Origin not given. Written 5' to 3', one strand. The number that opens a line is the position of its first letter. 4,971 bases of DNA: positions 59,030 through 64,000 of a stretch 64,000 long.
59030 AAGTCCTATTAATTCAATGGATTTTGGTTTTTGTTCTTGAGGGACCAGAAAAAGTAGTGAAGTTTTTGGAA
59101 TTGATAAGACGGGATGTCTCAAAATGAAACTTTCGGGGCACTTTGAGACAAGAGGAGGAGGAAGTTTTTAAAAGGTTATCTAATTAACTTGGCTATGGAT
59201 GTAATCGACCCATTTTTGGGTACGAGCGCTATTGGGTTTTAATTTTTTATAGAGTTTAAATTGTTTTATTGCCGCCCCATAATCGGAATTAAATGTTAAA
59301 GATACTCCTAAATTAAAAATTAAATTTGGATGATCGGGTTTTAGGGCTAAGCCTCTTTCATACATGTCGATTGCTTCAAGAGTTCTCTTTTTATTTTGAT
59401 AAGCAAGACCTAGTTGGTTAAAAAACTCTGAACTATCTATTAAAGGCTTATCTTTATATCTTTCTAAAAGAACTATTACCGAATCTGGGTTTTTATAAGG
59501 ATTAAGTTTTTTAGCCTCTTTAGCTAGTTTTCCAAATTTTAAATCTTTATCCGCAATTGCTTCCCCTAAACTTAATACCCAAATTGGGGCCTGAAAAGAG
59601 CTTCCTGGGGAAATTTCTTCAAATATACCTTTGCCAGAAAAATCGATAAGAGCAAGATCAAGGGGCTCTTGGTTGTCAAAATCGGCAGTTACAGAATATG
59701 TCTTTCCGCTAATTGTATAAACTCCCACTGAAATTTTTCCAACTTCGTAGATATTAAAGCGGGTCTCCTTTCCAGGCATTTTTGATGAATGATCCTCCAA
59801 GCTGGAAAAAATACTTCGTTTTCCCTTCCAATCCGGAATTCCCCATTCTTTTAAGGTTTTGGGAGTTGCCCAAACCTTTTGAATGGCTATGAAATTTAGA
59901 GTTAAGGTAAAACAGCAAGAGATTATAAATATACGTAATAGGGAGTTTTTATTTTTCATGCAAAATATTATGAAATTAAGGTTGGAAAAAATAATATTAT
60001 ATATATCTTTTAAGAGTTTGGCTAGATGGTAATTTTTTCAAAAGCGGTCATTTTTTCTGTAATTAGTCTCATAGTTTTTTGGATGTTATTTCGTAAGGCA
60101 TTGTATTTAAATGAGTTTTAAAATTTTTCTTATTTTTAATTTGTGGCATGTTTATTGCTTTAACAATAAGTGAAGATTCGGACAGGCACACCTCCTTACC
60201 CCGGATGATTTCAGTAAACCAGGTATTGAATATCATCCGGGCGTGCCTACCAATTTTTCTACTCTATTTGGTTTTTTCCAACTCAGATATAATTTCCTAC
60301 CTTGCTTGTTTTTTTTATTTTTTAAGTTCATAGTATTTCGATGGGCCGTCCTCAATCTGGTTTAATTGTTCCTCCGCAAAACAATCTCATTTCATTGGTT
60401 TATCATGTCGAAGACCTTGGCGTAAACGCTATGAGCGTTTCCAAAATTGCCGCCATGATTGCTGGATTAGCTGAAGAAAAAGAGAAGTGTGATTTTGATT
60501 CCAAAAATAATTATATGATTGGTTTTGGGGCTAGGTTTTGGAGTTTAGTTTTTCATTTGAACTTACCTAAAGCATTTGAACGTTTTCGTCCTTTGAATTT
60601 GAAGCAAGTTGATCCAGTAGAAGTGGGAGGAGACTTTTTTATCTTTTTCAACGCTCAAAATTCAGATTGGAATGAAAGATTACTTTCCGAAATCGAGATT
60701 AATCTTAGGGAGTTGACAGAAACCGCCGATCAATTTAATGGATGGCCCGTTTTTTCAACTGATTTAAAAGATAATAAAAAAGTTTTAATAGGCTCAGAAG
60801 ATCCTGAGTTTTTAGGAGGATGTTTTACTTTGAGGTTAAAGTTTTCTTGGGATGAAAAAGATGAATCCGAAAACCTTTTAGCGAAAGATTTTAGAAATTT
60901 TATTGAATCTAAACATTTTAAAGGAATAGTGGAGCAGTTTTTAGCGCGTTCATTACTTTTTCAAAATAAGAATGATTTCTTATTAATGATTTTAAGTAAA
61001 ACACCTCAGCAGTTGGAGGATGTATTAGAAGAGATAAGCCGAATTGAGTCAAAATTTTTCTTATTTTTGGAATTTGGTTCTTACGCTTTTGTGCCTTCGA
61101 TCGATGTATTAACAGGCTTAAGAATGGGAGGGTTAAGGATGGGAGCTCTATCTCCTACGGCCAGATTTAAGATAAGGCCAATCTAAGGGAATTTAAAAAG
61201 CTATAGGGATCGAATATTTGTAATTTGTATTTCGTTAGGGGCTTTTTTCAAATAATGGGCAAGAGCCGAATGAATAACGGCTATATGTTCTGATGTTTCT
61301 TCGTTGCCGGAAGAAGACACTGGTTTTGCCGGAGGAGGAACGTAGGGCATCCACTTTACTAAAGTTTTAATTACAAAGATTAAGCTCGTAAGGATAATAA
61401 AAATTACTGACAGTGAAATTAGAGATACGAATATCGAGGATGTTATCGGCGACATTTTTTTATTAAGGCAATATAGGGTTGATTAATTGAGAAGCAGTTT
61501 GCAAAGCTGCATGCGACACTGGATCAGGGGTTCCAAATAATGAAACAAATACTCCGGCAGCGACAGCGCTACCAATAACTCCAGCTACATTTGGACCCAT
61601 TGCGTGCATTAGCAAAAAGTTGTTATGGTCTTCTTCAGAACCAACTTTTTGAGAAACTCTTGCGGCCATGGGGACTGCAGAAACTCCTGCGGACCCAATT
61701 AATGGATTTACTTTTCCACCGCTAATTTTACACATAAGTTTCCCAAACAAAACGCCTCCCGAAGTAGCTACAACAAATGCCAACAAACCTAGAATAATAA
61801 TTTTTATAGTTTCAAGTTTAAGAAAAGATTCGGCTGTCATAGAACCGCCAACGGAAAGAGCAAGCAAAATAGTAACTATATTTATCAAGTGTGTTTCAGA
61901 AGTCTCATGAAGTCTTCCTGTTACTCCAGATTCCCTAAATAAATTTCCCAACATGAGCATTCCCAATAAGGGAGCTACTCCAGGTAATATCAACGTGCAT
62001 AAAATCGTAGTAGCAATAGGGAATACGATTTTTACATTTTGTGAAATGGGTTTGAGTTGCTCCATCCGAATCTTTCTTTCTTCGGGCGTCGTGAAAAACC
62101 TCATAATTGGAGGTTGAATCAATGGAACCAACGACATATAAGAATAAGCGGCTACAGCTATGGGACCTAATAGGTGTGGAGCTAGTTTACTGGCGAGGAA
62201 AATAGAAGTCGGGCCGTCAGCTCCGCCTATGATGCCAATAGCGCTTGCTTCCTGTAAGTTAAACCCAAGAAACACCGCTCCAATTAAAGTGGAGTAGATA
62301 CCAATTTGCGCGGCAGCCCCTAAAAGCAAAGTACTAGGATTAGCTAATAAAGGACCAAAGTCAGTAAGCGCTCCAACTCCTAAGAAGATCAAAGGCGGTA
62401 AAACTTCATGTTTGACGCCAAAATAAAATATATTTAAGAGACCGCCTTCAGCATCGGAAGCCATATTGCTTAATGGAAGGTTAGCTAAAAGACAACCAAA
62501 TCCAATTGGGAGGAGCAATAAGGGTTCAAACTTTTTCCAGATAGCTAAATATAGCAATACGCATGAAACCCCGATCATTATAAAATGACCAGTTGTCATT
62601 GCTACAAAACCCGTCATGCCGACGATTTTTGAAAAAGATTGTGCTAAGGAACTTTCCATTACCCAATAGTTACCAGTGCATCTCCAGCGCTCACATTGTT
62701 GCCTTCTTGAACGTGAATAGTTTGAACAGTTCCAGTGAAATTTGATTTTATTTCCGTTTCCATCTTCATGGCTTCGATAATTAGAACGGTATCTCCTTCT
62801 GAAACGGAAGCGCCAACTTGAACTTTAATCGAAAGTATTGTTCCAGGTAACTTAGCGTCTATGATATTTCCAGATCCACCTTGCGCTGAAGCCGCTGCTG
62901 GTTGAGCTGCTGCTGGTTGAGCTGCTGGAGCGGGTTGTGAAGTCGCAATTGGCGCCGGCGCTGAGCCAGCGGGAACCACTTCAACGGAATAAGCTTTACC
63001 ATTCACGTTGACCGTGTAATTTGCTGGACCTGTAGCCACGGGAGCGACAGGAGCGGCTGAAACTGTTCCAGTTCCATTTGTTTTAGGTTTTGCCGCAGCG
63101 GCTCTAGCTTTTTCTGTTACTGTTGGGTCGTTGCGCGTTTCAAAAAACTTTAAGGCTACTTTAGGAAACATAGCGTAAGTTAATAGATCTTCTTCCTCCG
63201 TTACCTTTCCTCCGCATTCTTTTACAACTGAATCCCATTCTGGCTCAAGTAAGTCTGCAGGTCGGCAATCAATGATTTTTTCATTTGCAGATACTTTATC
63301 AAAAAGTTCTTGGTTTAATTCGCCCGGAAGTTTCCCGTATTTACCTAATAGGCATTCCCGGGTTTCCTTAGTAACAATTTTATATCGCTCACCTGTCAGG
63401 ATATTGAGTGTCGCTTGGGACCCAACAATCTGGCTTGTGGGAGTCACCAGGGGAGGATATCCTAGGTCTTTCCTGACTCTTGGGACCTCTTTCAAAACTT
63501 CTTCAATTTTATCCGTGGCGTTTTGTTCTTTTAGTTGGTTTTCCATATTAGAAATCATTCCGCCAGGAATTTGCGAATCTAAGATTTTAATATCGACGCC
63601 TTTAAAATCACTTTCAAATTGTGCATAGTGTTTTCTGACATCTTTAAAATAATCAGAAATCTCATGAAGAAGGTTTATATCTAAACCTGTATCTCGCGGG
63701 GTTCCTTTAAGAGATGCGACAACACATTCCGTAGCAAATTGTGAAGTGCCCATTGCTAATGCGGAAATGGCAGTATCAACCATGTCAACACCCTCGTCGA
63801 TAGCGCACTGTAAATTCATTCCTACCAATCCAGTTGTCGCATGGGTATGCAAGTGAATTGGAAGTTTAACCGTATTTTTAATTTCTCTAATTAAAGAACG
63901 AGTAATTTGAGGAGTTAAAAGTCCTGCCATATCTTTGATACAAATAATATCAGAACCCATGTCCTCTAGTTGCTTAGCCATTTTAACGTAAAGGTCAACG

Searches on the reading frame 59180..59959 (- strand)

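Call 4: search_protein_families(library=pfam, proteins=[window:59180-59959:-], max_evalue=0.1)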
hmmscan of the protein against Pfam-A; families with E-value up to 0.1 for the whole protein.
window:59180-59959:- (259 aa): 12 families
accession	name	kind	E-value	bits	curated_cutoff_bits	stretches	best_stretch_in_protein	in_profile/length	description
PF00515.34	TPR_1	-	4.7e-08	33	27.8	1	179-210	3-34/34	Tetratricopeptide repeat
PF13181.12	TPR_8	-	3e-07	30.5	25.7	1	178-210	2-34/34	Tetratricopeptide repeat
PF07719.23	TPR_2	-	1.8e-06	28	27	1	178-210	2-34/34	Tetratricopeptide repeat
PF13431.12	TPR_17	-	1.1e-05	25.8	24.4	1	200-231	2-33/34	Tetratricopeptide repeat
PF24575.1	TPR_Slam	-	5.4e-05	24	35.2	1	156-234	26-104/104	Surface lipoprotein assembly modifier, N-terminal TPR repeats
PF13414.12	TPR_11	-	0.00013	22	26.8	1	195-219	12-36/42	TPR repeat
PF13371.12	TPR_9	-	0.0002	21.8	35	1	185-244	3-62/73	Tetratricopeptide repeat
PF13424.12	TPR_12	-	0.0011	19.5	30.1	1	180-235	6-69/77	Tetratricopeptide repeat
PF13428.12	TPR_14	-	0.003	18.6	23.5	1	182-218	6-42/44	Tetratricopeptide repeat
PF13432.12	TPR_16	-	0.0052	17.7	32.7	1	183-245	3-65/65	Tetratricopeptide repeat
PF14559.12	TPR_19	-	0.02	15.7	25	1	192-246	6-60/68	Tetratricopeptide repeat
PF13176.12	TPR_7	-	0.083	13.5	27.9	0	182-210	4-34/36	Tetratricopeptide repeat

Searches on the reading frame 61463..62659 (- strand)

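Call 22: search_protein_families(library=pfam, proteins=[window:61463-62659:-], max_evalue=0.00001)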
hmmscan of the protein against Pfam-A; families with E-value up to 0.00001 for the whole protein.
window:61463-62659:- (398 aa): 1 family
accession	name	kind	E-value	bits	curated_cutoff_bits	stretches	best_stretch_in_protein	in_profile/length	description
PF03977.18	OAD_beta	-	1.9e-159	530.8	31.6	1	25-375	2-349/349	Na+-transporting oxaloacetate decarboxylase beta subunit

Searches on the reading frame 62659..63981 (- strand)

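Call 22: search_protein_families(library=pfam, proteins=[window:62659-63981:-], max_evalue=0.00001)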
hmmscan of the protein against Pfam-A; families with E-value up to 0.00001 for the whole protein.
window:62659-63981:- (440 aa): 4 families
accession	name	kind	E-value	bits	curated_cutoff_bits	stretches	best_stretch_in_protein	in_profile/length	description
PF02436.23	PYC_OADA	-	1.1e-55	188.9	27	1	133-332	1-198/201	Conserved carboxylase domain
PF00364.28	Biotin_lipoyl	-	1.4e-17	63.7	22.1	1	382-439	16-73/73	Biotin-requiring enzyme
PF00682.25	HMGL-like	-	3.6e-13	50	29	1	2-110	148-258/260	HMGL-like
PF13533.13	Biotin_lipoyl_2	-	2.3e-07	30.9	29.8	0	410-439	2-31/32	Biotin-lipoyl like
